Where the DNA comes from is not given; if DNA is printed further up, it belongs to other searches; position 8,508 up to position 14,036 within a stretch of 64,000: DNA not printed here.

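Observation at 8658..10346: Radial-spoke-head-like gene: a flagellar-apparatus marker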

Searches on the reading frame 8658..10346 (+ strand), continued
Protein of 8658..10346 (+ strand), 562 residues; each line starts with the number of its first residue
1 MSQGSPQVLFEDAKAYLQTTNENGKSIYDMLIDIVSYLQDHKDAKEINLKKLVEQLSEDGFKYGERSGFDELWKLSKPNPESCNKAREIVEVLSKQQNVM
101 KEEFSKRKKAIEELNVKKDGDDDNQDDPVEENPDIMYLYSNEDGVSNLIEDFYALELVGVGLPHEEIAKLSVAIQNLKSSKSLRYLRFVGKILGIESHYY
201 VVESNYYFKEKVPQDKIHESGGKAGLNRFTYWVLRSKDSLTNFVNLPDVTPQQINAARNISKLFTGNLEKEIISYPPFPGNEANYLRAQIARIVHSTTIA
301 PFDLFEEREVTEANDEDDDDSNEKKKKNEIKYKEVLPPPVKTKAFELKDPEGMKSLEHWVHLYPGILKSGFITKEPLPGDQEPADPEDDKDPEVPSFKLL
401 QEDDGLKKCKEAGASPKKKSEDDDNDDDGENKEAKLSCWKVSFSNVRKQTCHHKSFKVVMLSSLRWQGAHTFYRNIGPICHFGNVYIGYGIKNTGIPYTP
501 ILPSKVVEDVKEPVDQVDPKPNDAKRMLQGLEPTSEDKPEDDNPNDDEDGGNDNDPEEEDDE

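Call 39: fold_search(model_id=the predicted structure, library=pdb)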
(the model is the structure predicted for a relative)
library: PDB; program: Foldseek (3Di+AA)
matches with E <= 10: 150; with E <= 0.001: 40
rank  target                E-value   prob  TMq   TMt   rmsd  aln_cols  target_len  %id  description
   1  8j07_J                6.0e-29  1.00  0.48  0.56  17.3       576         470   22  96nm repeat of human respiratory doublet microtubule and associated axonemal complexes (released 2023-07-26)
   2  8j07_H                4.5e-28  1.00  0.48  0.57  18.2       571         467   22  96nm repeat of human respiratory doublet microtubule and associated axonemal complexes (released 2023-07-26)
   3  8j07_g                1.4e-27  1.00  0.47  0.57  17.6       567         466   22  96nm repeat of human respiratory doublet microtubule and associated axonemal complexes (released 2023-07-26)
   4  8j07_i                1.8e-27  1.00  0.48  0.57  19.4       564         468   23  96nm repeat of human respiratory doublet microtubule and associated axonemal complexes (released 2023-07-26)
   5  8j07_I                4.6e-27  1.00  0.48  0.57  18.1       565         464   23  96nm repeat of human respiratory doublet microtubule and associated axonemal complexes (released 2023-07-26)
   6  9fqr_H5               1.2e-25  1.00  0.47  0.65  17.2       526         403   24  96-nm repeat of axonemal doublet microtubules from bovine sperm (released 2025-03-26)
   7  8j07_G                1.7e-25  1.00  0.48  0.58  17.1       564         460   23  96nm repeat of human respiratory doublet microtubule and associated axonemal complexes (released 2023-07-26)
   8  8wzb_S                4.2e-25  1.00  0.46  0.65  16.0       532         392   25  RS head-neck monomer (released 2024-02-07)
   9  9e5c_2m               6.0e-25  1.00  0.51  0.54  19.4       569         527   26  Cryo-EM structure of 96 nm repeat of microtubule doublet from T. brucei flagellum (released 2025-03-12)
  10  7jtk_G                2.2e-24  1.00  0.47  0.62  18.8       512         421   25  Radial spoke 1 isolated from Chlamydomonas reinhardtii (released 2020-12-16)
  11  8wzb_G                6.1e-24  1.00  0.45  0.64  16.4       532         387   23  RS head-neck monomer (released 2024-02-07)
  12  9fqr_H4               1.2e-23  1.00  0.46  0.64  18.7       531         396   22  96-nm repeat of axonemal doublet microtubules from bovine sperm (released 2025-03-26)
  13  9e5c_2q               2.4e-23  1.00  0.47  0.53  11.8       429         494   28  Cryo-EM structure of 96 nm repeat of microtubule doublet from T. brucei flagellum (released 2025-03-12)
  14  9fqr_QZ               3.3e-23  1.00  0.46  0.65  18.1       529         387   23  96-nm repeat of axonemal doublet microtubules from bovine sperm (released 2025-03-26)
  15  9fqr_FP               5.2e-23  1.00  0.45  0.64  19.1       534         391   23  96-nm repeat of axonemal doublet microtubules from bovine sperm (released 2025-03-26)
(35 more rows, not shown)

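Call 56: find_encoding_contigs(protein=P0003, flank=3000, max_places=2)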
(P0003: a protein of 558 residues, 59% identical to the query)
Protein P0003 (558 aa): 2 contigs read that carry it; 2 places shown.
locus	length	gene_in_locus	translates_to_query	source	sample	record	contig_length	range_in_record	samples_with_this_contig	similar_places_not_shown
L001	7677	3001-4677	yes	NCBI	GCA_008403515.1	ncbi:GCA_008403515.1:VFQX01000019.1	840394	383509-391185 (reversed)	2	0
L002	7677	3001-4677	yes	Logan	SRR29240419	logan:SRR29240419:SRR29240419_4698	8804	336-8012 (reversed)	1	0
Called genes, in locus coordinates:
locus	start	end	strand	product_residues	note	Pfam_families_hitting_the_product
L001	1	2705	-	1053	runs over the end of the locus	PF12937:F-box-like (weak)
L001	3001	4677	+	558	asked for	PF04712:Radial_spoke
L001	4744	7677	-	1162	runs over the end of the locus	PF04810:zf-Sec23_Sec24, PF04811:Sec23_trunk, PF08033:Sec23_BS, PF04815:Sec23_helical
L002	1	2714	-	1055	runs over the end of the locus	PF12937:F-box-like (weak)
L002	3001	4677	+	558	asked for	PF04712:Radial_spoke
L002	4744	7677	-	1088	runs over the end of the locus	?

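Call 57: find_encoding_contigs(protein=P0002, flank=3000, max_places=2)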
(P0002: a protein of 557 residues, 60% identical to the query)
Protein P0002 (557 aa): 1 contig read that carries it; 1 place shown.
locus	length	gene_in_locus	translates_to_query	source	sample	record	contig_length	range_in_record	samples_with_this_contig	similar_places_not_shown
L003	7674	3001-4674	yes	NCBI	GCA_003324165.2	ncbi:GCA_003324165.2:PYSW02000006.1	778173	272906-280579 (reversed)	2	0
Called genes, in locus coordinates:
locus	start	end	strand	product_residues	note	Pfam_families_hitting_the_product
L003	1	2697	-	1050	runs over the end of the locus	PF12937:F-box-like (weak)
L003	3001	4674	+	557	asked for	PF04712:Radial_spoke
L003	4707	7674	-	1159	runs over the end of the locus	PF04810:zf-Sec23_Sec24, PF04811:Sec23_trunk, PF08033:Sec23_BS, PF04815:Sec23_helical, PF00626:Gelsolin (faint)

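Call 58: find_encoding_contigs(protein=P0004, flank=3000, max_places=2)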
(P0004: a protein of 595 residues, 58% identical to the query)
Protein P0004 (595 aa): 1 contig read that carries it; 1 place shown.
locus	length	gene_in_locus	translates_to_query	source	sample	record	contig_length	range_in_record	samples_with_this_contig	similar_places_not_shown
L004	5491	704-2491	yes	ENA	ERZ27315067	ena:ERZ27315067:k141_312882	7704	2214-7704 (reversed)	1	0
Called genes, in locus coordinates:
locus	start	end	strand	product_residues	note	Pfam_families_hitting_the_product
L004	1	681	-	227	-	?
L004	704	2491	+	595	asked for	PF04712:Radial_spoke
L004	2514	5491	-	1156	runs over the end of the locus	PF04810:zf-Sec23_Sec24, PF04811:Sec23_trunk, PF08033:Sec23_BS, PF04815:Sec23_helical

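Call 59: find_encoding_contigs(protein=P0005, flank=3000, max_places=1)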
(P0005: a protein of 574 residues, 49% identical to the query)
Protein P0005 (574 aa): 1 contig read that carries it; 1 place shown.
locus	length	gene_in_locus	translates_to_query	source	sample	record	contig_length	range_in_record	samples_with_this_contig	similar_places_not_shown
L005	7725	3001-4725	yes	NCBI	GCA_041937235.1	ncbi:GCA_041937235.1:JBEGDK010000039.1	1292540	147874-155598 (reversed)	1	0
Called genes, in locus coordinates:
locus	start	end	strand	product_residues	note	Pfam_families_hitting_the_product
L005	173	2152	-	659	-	-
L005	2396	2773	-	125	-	-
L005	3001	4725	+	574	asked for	PF04712:Radial_spoke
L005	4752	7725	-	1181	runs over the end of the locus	PF04810:zf-Sec23_Sec24, PF04811:Sec23_trunk, PF08033:Sec23_BS, PF04815:Sec23_helical, PF00626:Gelsolin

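Call 60: find_encoding_contigs(protein=P0049, flank=3000, max_places=1)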
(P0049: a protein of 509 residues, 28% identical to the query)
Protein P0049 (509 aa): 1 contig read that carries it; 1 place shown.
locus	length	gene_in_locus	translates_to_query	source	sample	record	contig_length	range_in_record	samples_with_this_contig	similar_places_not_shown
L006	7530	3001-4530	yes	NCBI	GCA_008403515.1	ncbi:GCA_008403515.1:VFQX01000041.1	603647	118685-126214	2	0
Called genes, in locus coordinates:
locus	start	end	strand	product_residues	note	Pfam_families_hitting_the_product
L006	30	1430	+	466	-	-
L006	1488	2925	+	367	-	PF00415:RCC1 (faint), PF25390:WD40_RLD, PF13540:RCC1_2 (weak)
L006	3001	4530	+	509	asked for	PF04712:Radial_spoke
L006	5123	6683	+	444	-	-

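Call 61: find_encoding_contigs(protein=P0122, flank=3000, max_places=1)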
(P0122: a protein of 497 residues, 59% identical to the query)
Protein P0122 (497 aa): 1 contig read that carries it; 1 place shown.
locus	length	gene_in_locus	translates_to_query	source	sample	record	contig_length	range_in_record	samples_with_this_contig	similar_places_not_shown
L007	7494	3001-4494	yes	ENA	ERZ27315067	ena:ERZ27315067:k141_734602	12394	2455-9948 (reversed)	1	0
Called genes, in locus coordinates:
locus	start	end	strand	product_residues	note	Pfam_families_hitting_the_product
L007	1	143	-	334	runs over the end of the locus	PF01661:Macro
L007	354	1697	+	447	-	-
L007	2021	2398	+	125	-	-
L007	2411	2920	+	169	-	-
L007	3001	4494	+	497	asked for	PF04712:Radial_spoke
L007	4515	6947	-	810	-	PF00012:HSP70, PF06723:MreB_Mbl, PF27508:HYOU1_C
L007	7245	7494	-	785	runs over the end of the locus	PF01370:Epimerase, PF02719:Polysacc_synt_2 (faint), PF16363:GDP_Man_Dehyd, PF01073:3Beta_HSD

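Call 62: find_encoding_contigs(protein=P0123, flank=3000, max_places=1)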
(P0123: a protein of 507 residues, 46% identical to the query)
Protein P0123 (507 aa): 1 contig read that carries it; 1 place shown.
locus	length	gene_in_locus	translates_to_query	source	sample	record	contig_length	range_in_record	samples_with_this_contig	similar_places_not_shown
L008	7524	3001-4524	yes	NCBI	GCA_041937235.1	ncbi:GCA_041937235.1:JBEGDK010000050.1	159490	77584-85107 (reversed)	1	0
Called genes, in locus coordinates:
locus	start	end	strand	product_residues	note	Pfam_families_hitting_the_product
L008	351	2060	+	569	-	PF23627:LisH_WDR26, PF21889:TPR1-like_2nd, PF23381:Beta-prop_IFT122_1st, PF23414:Beta-prop_EML_2, PF24105:Beta-prop_CAF1B_HIR1, PF24807:WD40_CDC20-Fz, PF25174:Beta-prop_THOC3, PF25175:Beta-prop_WDR5, +31 more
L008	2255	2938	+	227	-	PF00583:Acetyltransf_1, PF13673:Acetyltransf_10, PF08445:FR47 (weak), PF13508:Acetyltransf_7, PF14542:Acetyltransf_CG (weak), PF13527:Acetyltransf_9 (weak)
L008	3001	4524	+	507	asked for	PF04712:Radial_spoke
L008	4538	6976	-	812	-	PF00012:HSP70, PF06723:MreB_Mbl, PF27508:HYOU1_C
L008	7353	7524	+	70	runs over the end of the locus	-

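Call 74: search_solved_structures(query=L008:351-2057:+, max_evalue=0.00001)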
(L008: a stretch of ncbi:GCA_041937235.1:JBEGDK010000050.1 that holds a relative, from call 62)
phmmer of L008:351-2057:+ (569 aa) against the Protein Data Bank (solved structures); distinct sequences matched with E-value up to 0.00001: 431 (the best 60 are shown).
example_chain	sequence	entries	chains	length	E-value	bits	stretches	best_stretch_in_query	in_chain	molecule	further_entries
2ymu_A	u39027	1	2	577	1.5e-67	231.6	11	510-566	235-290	WD-40 REPEAT PROTEIN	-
8qbn_7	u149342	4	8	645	1.9e-60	208.2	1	34-566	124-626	WD repeat-containing protein 26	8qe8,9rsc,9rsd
7bie_A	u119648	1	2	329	1.6e-46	162.1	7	509-566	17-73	nvWRAP-T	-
7big_A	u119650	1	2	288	1.4e-40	142.5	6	509-566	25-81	v13WRAP-T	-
7bid_A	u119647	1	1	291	1.3e-37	132.7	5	509-566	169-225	v31WRAP-T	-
7bif_A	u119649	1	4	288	2.8e-34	121.8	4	509-566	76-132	v22WRAP-T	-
6y7o_A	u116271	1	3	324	1.6e-33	119.2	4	479-566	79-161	Tako8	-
6g6m_A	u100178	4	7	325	2e-33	118.9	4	479-566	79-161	Tako8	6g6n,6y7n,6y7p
24xn_A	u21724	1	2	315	4.8e-31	111.1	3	455-566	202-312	WD repeat-containing protein 5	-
8bb2_B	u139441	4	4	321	6.3e-31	110.7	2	455-566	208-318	WD repeat-containing protein 5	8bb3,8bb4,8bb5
4cy1_A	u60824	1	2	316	6.4e-31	110.7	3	455-566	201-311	WD REPEAT-CONTAINING PROTEIN 5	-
9jwv_A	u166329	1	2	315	6.8e-31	110.6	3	455-566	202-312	WD repeat-containing protein 5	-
6pg4_A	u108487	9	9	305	7.1e-31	110.5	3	455-566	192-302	WD repeat-containing protein 5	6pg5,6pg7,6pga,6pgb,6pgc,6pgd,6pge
8q1n_A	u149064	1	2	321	7.1e-31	110.5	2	455-566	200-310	WD repeat-containing protein 5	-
7dno_A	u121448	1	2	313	7.7e-31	110.4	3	455-566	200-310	WD repeat-containing protein 5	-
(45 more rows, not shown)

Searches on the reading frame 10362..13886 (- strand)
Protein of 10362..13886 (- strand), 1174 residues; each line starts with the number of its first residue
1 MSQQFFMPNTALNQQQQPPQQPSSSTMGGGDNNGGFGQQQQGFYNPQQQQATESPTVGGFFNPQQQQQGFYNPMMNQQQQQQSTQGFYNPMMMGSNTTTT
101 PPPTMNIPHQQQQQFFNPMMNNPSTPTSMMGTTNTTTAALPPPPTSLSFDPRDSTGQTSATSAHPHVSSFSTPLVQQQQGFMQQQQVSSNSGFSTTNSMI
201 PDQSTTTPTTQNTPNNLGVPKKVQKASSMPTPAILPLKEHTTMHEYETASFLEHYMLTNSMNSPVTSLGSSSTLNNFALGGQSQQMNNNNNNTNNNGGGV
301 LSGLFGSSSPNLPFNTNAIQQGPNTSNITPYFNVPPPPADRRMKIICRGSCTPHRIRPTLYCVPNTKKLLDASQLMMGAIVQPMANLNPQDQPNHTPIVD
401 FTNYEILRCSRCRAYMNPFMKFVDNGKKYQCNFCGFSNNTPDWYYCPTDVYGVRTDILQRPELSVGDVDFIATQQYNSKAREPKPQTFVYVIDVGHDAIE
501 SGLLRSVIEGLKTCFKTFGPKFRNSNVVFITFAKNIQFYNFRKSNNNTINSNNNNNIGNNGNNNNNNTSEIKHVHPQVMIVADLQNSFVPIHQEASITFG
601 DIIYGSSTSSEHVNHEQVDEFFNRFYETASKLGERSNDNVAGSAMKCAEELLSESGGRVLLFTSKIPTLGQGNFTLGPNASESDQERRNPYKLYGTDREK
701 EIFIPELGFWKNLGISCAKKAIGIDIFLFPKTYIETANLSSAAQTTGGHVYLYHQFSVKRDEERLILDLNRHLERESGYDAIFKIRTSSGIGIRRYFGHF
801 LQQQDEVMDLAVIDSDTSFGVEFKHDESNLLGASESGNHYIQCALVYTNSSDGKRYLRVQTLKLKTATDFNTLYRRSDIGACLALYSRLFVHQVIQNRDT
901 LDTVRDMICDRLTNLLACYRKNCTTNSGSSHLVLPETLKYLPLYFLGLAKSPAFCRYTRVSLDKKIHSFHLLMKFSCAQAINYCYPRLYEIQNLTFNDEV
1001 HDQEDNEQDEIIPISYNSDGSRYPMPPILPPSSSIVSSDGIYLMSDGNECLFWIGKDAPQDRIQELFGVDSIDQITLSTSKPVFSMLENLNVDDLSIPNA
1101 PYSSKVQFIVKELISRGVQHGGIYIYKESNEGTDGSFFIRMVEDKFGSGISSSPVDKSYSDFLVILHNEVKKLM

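Call 3: search_protein_families(library=pfam, proteins=[window:10362-13886:-], max_evalue=0.01)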
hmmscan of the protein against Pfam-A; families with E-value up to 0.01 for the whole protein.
window:10362-13886:- (1174 aa): 5 families
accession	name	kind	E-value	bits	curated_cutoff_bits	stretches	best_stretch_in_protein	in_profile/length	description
PF04811.21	Sec23_trunk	-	7.1e-41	140.8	27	1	483-773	1-241/241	Sec23/Sec24 trunk domain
PF04815.20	Sec23_helical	-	3.4e-21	75.4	27.8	1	878-981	1-102/103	Sec23/Sec24 helical domain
PF08033.17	Sec23_BS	-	7.4e-20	71.8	33.5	1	778-866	1-85/86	Sec23/Sec24 beta-sandwich domain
PF04810.20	zf-Sec23_Sec24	-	1e-16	61.1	25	1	406-444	1-39/39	Sec23/Sec24 zinc finger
PF00626.27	Gelsolin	-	1.9e-07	31.2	21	1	1024-1076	3-53/76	Gelsolin repeat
